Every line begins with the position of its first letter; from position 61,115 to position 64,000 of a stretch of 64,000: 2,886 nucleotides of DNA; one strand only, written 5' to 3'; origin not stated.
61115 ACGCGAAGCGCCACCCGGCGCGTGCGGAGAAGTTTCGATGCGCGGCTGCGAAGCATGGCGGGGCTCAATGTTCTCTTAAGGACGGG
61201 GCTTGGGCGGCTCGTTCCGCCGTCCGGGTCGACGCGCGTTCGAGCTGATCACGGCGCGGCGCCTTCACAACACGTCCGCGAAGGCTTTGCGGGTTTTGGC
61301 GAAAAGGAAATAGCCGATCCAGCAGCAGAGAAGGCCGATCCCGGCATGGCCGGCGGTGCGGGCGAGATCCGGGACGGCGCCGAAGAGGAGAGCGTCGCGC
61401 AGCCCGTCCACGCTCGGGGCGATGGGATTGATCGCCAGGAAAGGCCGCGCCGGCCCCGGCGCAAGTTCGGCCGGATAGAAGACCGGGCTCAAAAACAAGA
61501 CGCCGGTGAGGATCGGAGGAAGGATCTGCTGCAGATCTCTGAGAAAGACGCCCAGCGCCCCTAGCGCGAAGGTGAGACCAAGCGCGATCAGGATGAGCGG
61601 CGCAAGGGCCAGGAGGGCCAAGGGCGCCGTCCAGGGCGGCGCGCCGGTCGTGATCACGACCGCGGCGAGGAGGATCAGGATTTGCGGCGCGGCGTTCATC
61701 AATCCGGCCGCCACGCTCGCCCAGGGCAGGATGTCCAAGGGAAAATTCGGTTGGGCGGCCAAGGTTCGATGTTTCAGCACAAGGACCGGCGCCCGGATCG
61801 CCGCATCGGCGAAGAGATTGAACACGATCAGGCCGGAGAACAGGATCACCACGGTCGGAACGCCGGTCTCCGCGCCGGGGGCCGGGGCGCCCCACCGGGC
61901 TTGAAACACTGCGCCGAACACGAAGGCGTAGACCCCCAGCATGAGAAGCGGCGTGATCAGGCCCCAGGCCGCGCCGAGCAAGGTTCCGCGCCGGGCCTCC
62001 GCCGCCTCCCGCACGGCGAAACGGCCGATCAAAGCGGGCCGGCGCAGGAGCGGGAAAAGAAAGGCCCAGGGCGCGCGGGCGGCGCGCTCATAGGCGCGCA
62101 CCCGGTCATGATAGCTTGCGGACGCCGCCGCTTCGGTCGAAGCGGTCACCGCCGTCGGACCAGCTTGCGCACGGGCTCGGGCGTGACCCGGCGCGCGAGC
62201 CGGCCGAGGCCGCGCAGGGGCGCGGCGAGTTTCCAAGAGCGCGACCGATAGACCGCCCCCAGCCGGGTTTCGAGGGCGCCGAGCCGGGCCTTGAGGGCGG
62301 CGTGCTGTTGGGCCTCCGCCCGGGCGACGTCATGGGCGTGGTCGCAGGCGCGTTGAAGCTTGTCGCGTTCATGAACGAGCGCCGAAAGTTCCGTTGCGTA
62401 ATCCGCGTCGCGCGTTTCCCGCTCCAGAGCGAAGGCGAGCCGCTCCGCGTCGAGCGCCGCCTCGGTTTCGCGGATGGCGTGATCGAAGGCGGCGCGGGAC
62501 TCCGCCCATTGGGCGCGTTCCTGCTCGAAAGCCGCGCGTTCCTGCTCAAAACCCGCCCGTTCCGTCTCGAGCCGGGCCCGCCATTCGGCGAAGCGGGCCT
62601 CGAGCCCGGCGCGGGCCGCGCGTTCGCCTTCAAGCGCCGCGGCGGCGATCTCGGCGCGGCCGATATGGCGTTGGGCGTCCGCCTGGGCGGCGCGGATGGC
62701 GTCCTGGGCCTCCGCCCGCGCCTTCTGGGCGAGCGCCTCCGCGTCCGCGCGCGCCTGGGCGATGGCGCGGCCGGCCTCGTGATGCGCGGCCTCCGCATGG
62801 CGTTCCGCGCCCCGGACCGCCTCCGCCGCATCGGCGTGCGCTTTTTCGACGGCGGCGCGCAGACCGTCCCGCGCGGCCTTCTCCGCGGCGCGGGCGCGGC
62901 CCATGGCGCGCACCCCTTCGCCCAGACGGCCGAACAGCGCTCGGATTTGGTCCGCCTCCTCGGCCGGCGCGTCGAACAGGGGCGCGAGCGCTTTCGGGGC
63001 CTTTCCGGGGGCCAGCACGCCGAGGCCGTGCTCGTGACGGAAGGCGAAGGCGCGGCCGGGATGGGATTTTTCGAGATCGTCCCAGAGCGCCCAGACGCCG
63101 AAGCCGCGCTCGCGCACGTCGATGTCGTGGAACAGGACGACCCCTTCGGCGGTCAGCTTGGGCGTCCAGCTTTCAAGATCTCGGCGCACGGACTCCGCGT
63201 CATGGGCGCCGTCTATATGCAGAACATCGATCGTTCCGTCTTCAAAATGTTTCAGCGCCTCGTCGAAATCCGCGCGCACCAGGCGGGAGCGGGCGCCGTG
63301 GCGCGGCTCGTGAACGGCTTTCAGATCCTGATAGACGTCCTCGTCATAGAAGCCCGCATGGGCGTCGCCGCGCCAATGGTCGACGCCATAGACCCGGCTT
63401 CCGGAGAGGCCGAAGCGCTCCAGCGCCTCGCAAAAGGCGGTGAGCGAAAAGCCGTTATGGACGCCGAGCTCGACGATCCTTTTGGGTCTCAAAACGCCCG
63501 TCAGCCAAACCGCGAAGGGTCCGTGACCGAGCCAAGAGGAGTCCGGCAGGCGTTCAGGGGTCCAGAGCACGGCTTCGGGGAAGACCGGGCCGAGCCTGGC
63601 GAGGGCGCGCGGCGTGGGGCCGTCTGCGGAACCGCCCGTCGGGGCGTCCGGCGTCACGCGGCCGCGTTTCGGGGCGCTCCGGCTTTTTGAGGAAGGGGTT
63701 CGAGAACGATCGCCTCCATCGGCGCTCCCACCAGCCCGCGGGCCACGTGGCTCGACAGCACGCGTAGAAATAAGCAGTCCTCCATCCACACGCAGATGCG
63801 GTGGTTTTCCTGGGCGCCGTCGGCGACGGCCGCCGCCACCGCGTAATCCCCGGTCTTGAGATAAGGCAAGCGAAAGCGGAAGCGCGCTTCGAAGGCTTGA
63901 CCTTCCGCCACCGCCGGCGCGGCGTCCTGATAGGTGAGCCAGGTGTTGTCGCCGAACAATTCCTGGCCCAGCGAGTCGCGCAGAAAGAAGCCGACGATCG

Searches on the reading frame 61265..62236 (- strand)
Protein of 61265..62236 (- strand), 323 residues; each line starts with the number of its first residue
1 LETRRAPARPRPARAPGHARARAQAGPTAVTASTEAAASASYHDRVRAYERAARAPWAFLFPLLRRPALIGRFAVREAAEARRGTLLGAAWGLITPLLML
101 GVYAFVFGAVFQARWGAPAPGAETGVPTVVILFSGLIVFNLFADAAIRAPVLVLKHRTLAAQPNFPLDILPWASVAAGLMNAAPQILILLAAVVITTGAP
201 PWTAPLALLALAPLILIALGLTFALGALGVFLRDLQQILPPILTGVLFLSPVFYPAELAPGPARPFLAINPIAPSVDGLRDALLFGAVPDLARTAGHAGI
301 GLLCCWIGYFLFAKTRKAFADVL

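Call 6: search_protein_families(library=pfam, proteins=[window:61265-62236:-], max_evalue=0.01)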
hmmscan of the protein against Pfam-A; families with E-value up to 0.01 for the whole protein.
window:61265-62236:- (323 aa): 1 family
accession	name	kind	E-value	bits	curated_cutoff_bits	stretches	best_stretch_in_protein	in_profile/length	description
PF01061.29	ABC2_membrane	-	4e-18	66.2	26.9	1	75-283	8-210/211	ABC-2 type transporter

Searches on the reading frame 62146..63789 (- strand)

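Call 6: search_protein_families(library=pfam, proteins=[window:62146-63789:-], max_evalue=0.01)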
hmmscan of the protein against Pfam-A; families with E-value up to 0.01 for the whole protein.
window:62146-63789:- (547 aa): 1 family
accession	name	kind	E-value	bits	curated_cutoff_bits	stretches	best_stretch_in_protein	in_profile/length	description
PF13578.12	Methyltransf_24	-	7.5e-28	97.9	26.3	1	106-223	1-105/105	Methyltransferase domain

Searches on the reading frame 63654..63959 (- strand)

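Call 40: search_protein_families(library=pfam, proteins=[window:63654-63959:-], max_evalue=0.001)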
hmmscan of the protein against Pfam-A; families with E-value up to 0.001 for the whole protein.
window:63654-63959:- (101 aa): 1 family
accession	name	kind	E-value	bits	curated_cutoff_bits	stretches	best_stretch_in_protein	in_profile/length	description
PF14524.12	Wzt_C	-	3.2e-13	50.3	30.4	1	2-77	64-141/143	Wzt C-terminal domain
